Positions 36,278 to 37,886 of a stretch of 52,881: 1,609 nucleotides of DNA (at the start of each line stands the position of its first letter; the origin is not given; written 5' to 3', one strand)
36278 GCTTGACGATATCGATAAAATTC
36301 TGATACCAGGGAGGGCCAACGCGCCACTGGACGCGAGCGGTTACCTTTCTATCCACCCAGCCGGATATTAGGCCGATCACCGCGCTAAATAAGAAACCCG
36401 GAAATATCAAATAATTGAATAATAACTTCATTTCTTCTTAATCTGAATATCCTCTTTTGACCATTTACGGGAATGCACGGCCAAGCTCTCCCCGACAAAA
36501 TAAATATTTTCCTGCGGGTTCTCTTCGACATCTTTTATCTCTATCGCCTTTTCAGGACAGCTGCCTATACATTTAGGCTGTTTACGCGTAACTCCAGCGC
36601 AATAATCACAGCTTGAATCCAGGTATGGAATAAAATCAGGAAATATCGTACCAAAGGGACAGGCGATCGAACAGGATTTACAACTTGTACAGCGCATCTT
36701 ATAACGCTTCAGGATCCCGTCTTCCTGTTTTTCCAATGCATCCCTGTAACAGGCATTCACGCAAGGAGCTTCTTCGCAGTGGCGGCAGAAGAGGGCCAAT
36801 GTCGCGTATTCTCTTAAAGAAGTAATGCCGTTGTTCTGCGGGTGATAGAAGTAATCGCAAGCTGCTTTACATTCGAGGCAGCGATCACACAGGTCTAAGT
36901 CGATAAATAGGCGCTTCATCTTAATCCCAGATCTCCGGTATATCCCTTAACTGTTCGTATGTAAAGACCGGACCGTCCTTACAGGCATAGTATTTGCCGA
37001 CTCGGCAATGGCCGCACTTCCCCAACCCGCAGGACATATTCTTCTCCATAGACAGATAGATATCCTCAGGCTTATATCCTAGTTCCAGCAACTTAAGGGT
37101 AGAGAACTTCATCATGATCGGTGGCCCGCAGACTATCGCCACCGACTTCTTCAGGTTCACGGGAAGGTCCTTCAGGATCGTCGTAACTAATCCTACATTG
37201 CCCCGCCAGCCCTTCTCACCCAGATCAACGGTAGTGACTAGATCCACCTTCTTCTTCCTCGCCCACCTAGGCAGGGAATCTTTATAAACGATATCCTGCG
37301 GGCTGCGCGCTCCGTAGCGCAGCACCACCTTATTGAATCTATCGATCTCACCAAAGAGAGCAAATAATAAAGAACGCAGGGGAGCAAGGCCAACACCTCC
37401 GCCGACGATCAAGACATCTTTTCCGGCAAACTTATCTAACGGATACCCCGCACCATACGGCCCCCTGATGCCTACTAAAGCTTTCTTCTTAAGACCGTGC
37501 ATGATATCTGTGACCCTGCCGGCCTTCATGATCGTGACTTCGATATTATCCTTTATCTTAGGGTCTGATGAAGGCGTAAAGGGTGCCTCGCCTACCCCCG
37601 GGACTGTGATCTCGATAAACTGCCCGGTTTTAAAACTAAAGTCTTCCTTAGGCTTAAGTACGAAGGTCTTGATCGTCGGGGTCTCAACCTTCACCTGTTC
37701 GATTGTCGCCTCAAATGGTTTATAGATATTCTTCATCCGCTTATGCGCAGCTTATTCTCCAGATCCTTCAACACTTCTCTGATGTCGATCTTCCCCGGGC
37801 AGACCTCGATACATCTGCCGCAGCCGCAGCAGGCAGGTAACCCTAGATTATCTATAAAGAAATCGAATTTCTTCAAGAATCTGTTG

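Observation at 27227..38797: Mrp-linked group 4 [NiFe]-hydrogenase co-encoded with an NAD(P)-binding AsrA/AsrB (HydB/HydG) module: candidate ion-translocating H2:NAD(P)+ oxidoreductase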

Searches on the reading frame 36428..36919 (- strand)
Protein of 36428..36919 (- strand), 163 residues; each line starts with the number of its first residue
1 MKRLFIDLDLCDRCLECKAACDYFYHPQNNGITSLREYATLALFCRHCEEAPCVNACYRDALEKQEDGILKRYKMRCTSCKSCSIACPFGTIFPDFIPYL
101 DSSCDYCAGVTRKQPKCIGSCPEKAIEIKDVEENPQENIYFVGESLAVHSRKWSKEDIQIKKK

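Call 3: search_protein_families(library=pfam, proteins=[window:36428-36919:-])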
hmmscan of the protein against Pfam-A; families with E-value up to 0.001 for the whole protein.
window:36428-36919:- (163 aa): 7 families
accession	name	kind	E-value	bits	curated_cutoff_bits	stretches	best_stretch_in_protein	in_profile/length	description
PF13247.11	Fer4_11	-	7e-10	39.4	26.2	1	41-130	6-99/100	4Fe-4S dicluster domain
PF12838.12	Fer4_7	-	9.1e-09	36.1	27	1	45-90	2-51/52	4Fe-4S dicluster domain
PF00037.32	Fer4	-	3e-06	27.3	21.1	1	76-92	7-23/24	4Fe-4S binding domain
PF13237.11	Fer4_10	-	2.1e-05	24.8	25.5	0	75-122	7-53/53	4Fe-4S dicluster domain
PF13187.11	Fer4_9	-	3e-05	24.4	27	0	45-90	2-50/52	4Fe-4S dicluster domain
PF12837.12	Fer4_6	-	0.00023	21.4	25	0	6-22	4-20/24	4Fe-4S binding domain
PF14697.11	Fer4_21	-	0.00095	19.7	35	1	45-89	8-53/59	4Fe-4S dicluster domain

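Call 7: search_protein_families(library=ncbifam, proteins=[window:36428-36919:-])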
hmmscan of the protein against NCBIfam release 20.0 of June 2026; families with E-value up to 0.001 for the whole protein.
window:36428-36919:- (163 aa): 23 families
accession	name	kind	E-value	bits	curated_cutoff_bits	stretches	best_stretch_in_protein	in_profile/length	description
NF009451.0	PRK12809.1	equivalog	6.3e-16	57.8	1154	1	38-130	49-138/639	formate-dependent uric acid utilization protein YgfT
TIGR02951.1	DMSO_dmsB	equivalog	6.4e-16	58.8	214.1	1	39-133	58-155/161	DMSO/selenate family reductase complex B subunit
NF009408.0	PRK12769.1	equivalog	1.1e-15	56.9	1003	1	37-129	48-145/659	formate-dependent uric acid utilization protein AegA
TIGR03149.1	cyt_nit_nrfC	equivalog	2e-13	50.2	377.6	1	37-137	86-190/225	cytochrome c nitrite reductase Fe-S protein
NF045766.1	PhenlGlyoxDHPadI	equivalog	6.6e-13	48.2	700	1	7-129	10-136/443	NADH-dependent phenylglyoxylate dehydrogenase subunit beta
NF007658.0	PRK10330.1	equivalog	1.2e-12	47.7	260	1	41-92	54-104/181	electron transport protein HydN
NF041715.1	arsenate_red_ArrB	equivalog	7.2e-11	42.1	450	1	35-92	47-104/233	arsenate respiratory reductase iron-sulfur subunit ArrB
NF038355.1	FDH3_beta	equivalog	9.2e-11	42.1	240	1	3-109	4-123/180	formate dehydrogenase FDH3 subunit beta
NF008134.0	PRK10882.1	equivalog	1.2e-10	40.9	263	1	36-127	104-204/329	hydrogenase 2 operon protein HybA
NF045715.1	sulf_resp_HmcB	equivalog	7.3e-10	38.4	420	1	44-128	106-195/307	sulfate respiration complex iron-sulfur protein HmcB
NF045797.1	DsrO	equivalog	1.9e-09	37.3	200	1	36-93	94-151/235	sulfate reduction electron transfer complex DsrMKJOP subunit DsrO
NF011569.0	PRK14993.1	equivalog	5.8e-09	35.7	416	1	39-134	94-191/244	tetrathionate reductase subunit TtrB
NF041782.1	mnquin_red_QrcC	equivalog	2.8e-07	30.4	400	1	35-90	55-114/239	menaquinone reductase iron-sulfur cluster-binding subunit QrcC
TIGR04105.1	FeFe_hydrog_B1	subfamily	3.7e-07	29.2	450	1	50-93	163-206/462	monomeric [FeFe] hydrogenase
TIGR03478.1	DMSO_red_II_bet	subfamily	9.1e-07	28.1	480.7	1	37-126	123-215/321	DMSO reductase family type II enzyme, iron-sulfur subunit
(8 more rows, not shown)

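Call 51: search_solved_structures(query=window:36428-36919:-, max_evalue=0.00001, show_alignments=2)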
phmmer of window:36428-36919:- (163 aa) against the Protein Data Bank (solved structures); distinct sequences matched with E-value up to 0.00001: 11.
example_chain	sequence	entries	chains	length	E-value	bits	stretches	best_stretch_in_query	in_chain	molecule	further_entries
7qv7_B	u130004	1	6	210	6.3e-14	55.6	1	36-98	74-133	Hydrogen dependent carbon dioxide reductase subunit HycB4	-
7z0s_B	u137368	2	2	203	1.7e-13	54.3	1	5-92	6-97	Formate hydrogenlyase subunit 2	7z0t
7qv7_A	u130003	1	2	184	1.4e-12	51.2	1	6-93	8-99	Hydrogen dependent carbon dioxide reductase subunit HycB3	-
8c0z_C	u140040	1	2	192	4.3e-12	49.7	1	2-131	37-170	Iron-sulfur cluster-binding protein potential subunit of aldehyde oxidoreductase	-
6cz7_B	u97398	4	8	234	3.8e-11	46.6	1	6-92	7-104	4Fe-4S ferredoxin, iron-sulfur binding domain protein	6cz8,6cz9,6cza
9mqx_E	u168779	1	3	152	3.9e-11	46.6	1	4-128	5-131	Fe-S-cluster-containing hydrogenase subunit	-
2vpw_B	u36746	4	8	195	1.5e-08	38.2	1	4-135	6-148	NRFC PROTEIN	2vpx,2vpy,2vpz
4ydd_B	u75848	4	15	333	1.5e-07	34.9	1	38-133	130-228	DMSO reductase family type II enzyme, iron-sulfur subunit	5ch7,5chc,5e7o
9vap_B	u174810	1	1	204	2.6e-06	30.9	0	38-109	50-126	4Fe-4S dicluster domain-containing protein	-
7koe_D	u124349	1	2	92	4e-06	30.3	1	43-93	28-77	Ferredoxin-like protein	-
2ivf_B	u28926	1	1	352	5.1e-06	29.9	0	39-122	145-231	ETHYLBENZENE DEHYDROGENASE BETA-SUBUNIT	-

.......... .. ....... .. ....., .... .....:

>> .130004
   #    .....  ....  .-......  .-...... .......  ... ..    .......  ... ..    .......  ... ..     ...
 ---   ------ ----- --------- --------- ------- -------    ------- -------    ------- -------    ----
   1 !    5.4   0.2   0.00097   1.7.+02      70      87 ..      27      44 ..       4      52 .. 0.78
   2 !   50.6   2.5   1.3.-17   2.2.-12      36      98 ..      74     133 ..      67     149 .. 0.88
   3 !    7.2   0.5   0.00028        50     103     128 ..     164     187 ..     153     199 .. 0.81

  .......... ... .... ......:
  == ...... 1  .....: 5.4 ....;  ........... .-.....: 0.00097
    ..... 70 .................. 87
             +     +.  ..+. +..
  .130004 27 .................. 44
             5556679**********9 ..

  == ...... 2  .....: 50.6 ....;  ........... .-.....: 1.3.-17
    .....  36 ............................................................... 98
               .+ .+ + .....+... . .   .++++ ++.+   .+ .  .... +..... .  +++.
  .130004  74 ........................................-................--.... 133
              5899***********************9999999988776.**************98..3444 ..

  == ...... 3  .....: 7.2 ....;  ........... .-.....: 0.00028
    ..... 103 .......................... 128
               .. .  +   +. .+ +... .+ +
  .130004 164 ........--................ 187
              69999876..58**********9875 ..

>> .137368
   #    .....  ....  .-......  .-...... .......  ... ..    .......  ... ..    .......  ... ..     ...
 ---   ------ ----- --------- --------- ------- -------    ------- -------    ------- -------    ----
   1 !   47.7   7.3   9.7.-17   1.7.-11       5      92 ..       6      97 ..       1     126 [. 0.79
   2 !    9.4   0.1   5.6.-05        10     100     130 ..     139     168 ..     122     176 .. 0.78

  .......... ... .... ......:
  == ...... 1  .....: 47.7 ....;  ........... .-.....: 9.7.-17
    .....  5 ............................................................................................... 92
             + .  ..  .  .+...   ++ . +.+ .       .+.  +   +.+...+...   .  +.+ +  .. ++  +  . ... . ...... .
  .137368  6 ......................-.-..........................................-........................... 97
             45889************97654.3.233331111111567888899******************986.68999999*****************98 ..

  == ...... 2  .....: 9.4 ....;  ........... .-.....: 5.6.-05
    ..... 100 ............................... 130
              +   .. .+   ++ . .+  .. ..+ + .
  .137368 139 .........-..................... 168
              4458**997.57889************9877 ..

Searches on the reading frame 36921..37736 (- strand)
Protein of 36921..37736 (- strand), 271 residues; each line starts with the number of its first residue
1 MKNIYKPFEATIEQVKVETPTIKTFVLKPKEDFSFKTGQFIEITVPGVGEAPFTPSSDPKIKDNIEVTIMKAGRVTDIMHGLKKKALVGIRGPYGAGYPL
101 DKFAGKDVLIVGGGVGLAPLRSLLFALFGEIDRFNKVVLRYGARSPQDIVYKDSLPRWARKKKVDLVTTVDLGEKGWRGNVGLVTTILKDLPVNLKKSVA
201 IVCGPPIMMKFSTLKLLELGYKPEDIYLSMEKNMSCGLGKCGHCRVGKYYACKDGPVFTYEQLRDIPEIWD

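Call 3: search_protein_families(library=pfam, proteins=[window:36921-37736:-])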
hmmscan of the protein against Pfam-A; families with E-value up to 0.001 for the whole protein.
window:36921-37736:- (271 aa): 3 families
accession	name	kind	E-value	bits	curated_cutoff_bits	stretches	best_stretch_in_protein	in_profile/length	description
PF00175.26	NAD_binding_1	-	1.9e-17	64.3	22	1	111-211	2-106/109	Oxidoreductase NAD-binding domain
PF10418.14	DHODB_Fe-S_bind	-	9.2e-11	41.7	23.9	1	231-263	1-40/41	Iron-sulfur cluster binding domain of dihydroorotate dehydrogenase B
PF00970.30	FAD_binding_6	-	2e-05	25.3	21.1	1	20-96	12-96/99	Oxidoreductase FAD-binding domain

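Call 7: search_protein_families(library=ncbifam, proteins=[window:36921-37736:-])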
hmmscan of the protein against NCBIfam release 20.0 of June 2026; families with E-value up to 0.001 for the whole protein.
window:36921-37736:- (271 aa): 24 families
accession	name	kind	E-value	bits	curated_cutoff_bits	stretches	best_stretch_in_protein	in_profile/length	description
TIGR02911.1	sulfite_red_B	equivalog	5.3e-67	225.7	288.6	1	3-262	1-255/261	anaerobic sulfite reductase subunit AsrB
NF006220.0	PRK08345.1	subfamily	2.5e-65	220.6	395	1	3-261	6-285/294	cytochrome-c3 hydrogenase subunit gamma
NF040830.1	sulfhyd_ShyC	equivalog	1.7e-56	191.5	600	1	3-261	2-279/288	NAD(P)-dependent hydrogenase/sulfhydrogenase 2 subunit gamma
NF040835.1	sulfhyd_HydG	equivalog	1.2e-54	185.5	650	1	31-269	46-290/292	NADPH-dependent hydrogenase/sulfhydrogenase 1 subunit gamma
NF000796.0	PRK00054.1-1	equivalog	4.1e-48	163.8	224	1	7-264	3-236/254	dihydroorotate dehydrogenase electron transfer subunit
NF000798.0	PRK00054.1-3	equivalog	9.4e-28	97.5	219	1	23-262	19-241/244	dihydroorotate dehydrogenase electron transfer subunit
NF000799.0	PRK00054.1-4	equivalog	4e-23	81.8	314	1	37-261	35-254/258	dihydroorotate dehydrogenase electron transfer subunit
NF004862.0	PRK06222.1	subfamily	7.3e-23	81.5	220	1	29-259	22-244/281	sulfide/dihydroorotate dehydrogenase-like FAD/NAD-binding protein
NF009414.0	PRK12778.1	equivalog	3.2e-22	78.6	1103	1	27-262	20-247/752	bifunctional dihydroorotate dehydrogenase B NAD binding subunit/NADPH-dependent glutamate synthase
NF000797.0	PRK00054.1-2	equivalog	3.6e-22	78.9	270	1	12-259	20-261/267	dihydroorotate dehydrogenase electron transfer subunit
NF005963.0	PRK08051.1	equivalog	1.9e-19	69.9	230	1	9-220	5-219/233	NAD(P)H-flavin reductase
NF058606.1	GlBtMonoRdsGbcB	equivalog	1.3e-18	67.1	500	1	14-222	20-238/362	glycine betaine monooxygenase reductase subunit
NF040810.1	BenC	equivalog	3.4e-18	65.9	430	1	6-227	103-326/333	benzoate 1,2-dioxygenase electron transfer component BenC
NF045803.1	MethMoxFADbindMmoC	equivalog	9e-17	60.8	500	1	25-228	124-337/343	aromatic/alkene monooxygenase hydroxylase FAD-binding subunit MmoC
TIGR01941.1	nqrF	equivalog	6.7e-16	58.2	295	1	69-228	236-400/405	NADH:ubiquinone reductase (Na(+)-transporting) subunit F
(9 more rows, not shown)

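Call 50: search_solved_structures(query=window:36921-37736:-, max_evalue=1e-8, show_alignments=1)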
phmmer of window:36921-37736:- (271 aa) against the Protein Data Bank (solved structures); distinct sequences matched with E-value up to 1e-8: 20.
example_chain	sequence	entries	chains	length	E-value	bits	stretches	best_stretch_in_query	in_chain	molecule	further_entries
9nez_C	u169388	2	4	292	2.4e-54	187.7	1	30-269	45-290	Sulfhydrogenase 1 subunit gamma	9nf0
5ksw_B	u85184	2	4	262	2.9e-19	72.7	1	36-263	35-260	Dihydroorotate dehydrogenase B (NAD(+)), electron transfer subunit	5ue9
4ylf_A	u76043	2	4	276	4.6e-19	72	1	12-263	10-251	Dihydroorotate dehydrogenase B (NAD(+)), electron transfer subunit homolog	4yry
1ep1_B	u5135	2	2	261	2.3e-16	63.1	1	37-263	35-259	DIHYDROOROTATE DEHYDROGENASE B (PYRK SUBUNIT)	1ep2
1ep3_B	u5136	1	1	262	2.3e-16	63.1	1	36-263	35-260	DIHYDROOROTATE DEHYDROGENASE B (PYRK SUBUNIT)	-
7qty_A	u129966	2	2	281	6.9e-13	51.7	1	75-228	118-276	Na(+)-translocating NADH-quinone reductase subunit F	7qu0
7rom_A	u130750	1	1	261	4.8e-12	49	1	51-226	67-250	NADH-cytochrome b5 reductase 1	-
2r6h_A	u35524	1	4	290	1.4e-11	47.4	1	71-192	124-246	NADH:ubiquinone oxidoreductase, Na translocating, F subunit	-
7qu3_A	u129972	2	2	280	7.1e-11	45.1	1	72-228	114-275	Na(+)-translocating NADH-quinone reductase subunit F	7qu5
1tvc_A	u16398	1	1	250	1.3e-10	44.2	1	33-226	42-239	METHANE MONOOXYGENASE COMPONENT C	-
2eix_A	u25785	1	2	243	1.6e-10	44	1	3-227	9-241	NADH-cytochrome b5 reductase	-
1qfj_A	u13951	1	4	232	2.3e-10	43.5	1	12-191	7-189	PROTEIN (FLAVIN REDUCTASE)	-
1cnf_A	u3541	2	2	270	3.5e-10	42.9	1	107-217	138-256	NITRATE REDUCTASE | NADH-DEPENDENT NITRATE REDUCTASE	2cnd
7xk3_F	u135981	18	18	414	1.5e-09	40.8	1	73-228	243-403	Na(+)-translocating NADH-quinone reductase subunit F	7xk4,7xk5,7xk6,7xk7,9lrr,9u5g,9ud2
8a1t_F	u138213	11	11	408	1.5e-09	40.8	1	73-228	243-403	Na(+)-translocating NADH-quinone reductase subunit F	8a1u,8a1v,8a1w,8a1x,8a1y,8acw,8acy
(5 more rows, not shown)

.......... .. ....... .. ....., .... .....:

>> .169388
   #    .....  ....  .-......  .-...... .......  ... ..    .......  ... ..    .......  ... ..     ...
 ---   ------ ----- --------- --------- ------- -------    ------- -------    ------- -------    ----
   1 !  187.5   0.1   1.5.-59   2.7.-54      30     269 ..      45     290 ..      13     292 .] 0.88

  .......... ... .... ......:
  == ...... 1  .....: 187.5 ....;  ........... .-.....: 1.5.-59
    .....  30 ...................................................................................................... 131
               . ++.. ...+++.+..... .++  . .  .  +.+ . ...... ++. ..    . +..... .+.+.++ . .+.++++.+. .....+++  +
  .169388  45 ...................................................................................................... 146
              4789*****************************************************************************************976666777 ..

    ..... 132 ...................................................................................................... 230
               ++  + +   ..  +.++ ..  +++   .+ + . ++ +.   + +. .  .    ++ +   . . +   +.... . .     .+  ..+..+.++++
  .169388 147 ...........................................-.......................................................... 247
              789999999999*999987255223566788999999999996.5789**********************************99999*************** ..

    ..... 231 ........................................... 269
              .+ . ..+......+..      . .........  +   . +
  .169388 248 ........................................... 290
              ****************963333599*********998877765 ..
